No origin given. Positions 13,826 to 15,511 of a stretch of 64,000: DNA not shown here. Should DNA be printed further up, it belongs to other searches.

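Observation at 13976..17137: Single polypeptide carrying two complete family A modules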

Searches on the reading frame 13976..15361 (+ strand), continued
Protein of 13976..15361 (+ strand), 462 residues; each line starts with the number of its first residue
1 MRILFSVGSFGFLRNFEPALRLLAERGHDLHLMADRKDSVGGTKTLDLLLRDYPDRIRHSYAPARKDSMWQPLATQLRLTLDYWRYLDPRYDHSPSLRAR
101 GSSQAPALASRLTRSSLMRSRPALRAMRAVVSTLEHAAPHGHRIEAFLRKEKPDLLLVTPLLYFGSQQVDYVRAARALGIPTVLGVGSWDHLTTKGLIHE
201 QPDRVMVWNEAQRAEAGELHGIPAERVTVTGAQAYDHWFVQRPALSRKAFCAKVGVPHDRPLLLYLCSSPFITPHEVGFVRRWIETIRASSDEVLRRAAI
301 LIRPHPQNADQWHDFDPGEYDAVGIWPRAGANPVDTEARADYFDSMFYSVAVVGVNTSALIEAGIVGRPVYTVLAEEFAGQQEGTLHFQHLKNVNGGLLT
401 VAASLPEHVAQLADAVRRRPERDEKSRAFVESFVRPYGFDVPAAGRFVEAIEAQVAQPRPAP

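Call 73: search_protein_families(library=pfam, alignment_id=A6, max_evalue=0.01)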
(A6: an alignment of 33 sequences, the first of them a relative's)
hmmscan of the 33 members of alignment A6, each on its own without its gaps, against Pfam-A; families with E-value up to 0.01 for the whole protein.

A. member 1, P0391 (464 aa): 3 families
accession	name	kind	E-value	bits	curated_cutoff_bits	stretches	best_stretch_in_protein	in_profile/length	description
PF04464.20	Glyphos_transf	-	0.00011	21.7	22.1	1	217-459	137-365/367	CDP-Glycerol:Poly(glycerophosphate) glycerophosphotransferase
PF02350.25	Epimerase_2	-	0.002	17.5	30.6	1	227-378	134-284/347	UDP-N-acetylglucosamine 2-epimerase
PF13439.12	Glyco_transf_4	-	0.0083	16.6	28.5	0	145-243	50-162/170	Glycosyltransferase Family 4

B. families by the number of members that match (of 33 scanned): 4 families
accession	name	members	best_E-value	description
PF13439.12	Glyco_transf_4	19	3.1e-06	Glycosyltransferase Family 4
PF04464.20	Glyphos_transf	18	9.4e-12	CDP-Glycerol:Poly(glycerophosphate) glycerophosphotransferase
PF02350.25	Epimerase_2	17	6.4e-07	UDP-N-acetylglucosamine 2-epimerase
PF13579.12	Glyco_trans_4_4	5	0.00034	Glycosyl transferase 4-like domain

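Call 85: find_encoding_contigs(protein=P0405, flank=8000, max_places=1)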
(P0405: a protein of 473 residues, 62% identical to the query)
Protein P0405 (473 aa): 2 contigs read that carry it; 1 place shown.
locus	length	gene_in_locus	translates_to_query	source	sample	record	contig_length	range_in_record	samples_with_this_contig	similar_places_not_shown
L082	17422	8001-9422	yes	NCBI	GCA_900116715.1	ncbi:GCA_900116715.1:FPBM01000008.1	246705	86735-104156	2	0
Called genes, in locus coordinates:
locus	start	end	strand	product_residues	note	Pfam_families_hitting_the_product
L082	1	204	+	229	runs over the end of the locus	PF02348:CTP_transf_3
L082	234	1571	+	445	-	-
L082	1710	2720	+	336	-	PF03102:NeuB, PF08666:SAF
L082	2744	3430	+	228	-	PF01501:Glyco_transf_8 (weak)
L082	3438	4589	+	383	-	PF02350:Epimerase_2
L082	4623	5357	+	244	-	PF02348:CTP_transf_3, PF12804:NTP_transf_3 (weak)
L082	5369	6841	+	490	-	PF01943:Polysacc_synt, PF13440:Polysacc_synt_3, PF01554:MatE (weak)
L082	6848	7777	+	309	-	PF00535:Glycos_transf_2, PF10111:Glyco_tranf_2_2, PF13641:Glyco_tranf_2_3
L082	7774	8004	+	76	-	-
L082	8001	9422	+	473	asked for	-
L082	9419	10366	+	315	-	PF01073:3Beta_HSD, PF01370:Epimerase, PF04321:RmlD_sub_bind, PF05368:NmrA, PF13460:NAD_binding_10, PF16363:GDP_Man_Dehyd, PF07993:NAD_binding_4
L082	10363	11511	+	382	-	PF13439:Glyco_transf_4, PF13579:Glyco_trans_4_4, PF20706:GT4-conflict, PF00534:Glycos_transf_1, PF13692:Glyco_trans_1_4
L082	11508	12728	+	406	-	PF13439:Glyco_transf_4, PF13579:Glyco_trans_4_4, PF00534:Glycos_transf_1, PF13692:Glyco_trans_1_4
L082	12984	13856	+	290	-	PF01370:Epimerase, PF04321:RmlD_sub_bind, PF16363:GDP_Man_Dehyd (weak)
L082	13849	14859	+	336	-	PF01073:3Beta_HSD, PF01370:Epimerase, PF02719:Polysacc_synt_2, PF04321:RmlD_sub_bind (weak), PF05368:NmrA, PF13460:NAD_binding_10, PF16363:GDP_Man_Dehyd, PF08485:Polysacc_syn_2C, +1 more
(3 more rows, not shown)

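Call 86: find_encoding_contigs(protein=P0467, flank=8000, max_places=1)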
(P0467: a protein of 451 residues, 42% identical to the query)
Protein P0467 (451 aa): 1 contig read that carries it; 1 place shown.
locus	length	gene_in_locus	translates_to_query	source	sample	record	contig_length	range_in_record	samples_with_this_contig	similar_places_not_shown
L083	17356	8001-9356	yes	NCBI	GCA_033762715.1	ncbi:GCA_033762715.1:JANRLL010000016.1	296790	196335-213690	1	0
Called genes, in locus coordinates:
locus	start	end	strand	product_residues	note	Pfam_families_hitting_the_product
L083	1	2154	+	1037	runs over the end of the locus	-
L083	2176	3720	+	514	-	PF05159:Capsule_synth (weak)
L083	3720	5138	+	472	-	PF02350:Epimerase_2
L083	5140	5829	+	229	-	PF02348:CTP_transf_3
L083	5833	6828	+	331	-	PF03102:NeuB, PF08666:SAF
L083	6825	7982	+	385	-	PF02350:Epimerase_2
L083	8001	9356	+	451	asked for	PF13439:Glyco_transf_4 (faint), PF04464:Glyphos_transf (weak)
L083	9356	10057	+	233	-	PF02348:CTP_transf_3, PF12804:NTP_transf_3 (weak)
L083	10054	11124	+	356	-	PF00685:Sulfotransfer_1, PF13469:Sulfotransfer_3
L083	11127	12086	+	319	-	PF00685:Sulfotransfer_1, PF13469:Sulfotransfer_3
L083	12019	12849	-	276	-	PF00535:Glycos_transf_2, PF10111:Glyco_tranf_2_2, PF13641:Glyco_tranf_2_3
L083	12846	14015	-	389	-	PF01041:DegT_DnrJ_EryC1, PF00155:Aminotran_1_2 (weak)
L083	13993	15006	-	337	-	PF01073:3Beta_HSD, PF01370:Epimerase, PF02719:Polysacc_synt_2, PF04321:RmlD_sub_bind, PF05368:NmrA, PF07993:NAD_binding_4, PF16363:GDP_Man_Dehyd, PF13460:NAD_binding_10, +1 more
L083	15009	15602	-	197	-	PF00132:Hexapep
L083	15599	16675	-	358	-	PF00571:CBS (weak), PF00483:NTP_transferase, PF12804:NTP_transf_3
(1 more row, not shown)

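Call 87: find_encoding_contigs(protein=P0469, flank=8000, max_places=1)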
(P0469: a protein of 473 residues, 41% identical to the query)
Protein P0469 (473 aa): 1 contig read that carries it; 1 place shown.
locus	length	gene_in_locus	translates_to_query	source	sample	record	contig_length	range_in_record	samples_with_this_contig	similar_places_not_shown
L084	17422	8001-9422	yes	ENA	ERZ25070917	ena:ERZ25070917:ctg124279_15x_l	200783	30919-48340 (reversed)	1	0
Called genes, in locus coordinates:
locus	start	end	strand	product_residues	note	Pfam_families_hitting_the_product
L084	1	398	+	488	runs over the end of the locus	-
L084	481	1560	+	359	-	PF13489:Methyltransf_23, PF13847:Methyltransf_31, PF08241:Methyltransf_11, PF08242:Methyltransf_12 (weak), PF13649:Methyltransf_25 (weak)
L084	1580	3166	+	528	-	PF05159:Capsule_synth (weak)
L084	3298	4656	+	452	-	-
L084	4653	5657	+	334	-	PF03102:NeuB, PF08666:SAF (weak)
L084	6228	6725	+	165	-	-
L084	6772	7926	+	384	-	PF02350:Epimerase_2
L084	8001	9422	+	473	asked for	-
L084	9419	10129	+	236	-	PF02348:CTP_transf_3, PF12804:NTP_transf_3 (weak)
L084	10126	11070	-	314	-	PF13641:Glyco_tranf_2_3, PF00535:Glycos_transf_2, PF10111:Glyco_tranf_2_2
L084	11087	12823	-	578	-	PF13522:GATase_6, PF13537:GATase_7, PF00733:Asn_synthase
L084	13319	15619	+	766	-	PF03706:LPG_synthase_TM, PF04932:Wzy_C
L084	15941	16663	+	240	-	-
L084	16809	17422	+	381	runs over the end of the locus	PF13477:Glyco_trans_4_2, PF13439:Glyco_transf_4, PF13579:Glyco_trans_4_4, PF20706:GT4-conflict, PF00534:Glycos_transf_1, PF13692:Glyco_trans_1_4, PF13524:Glyco_trans_1_2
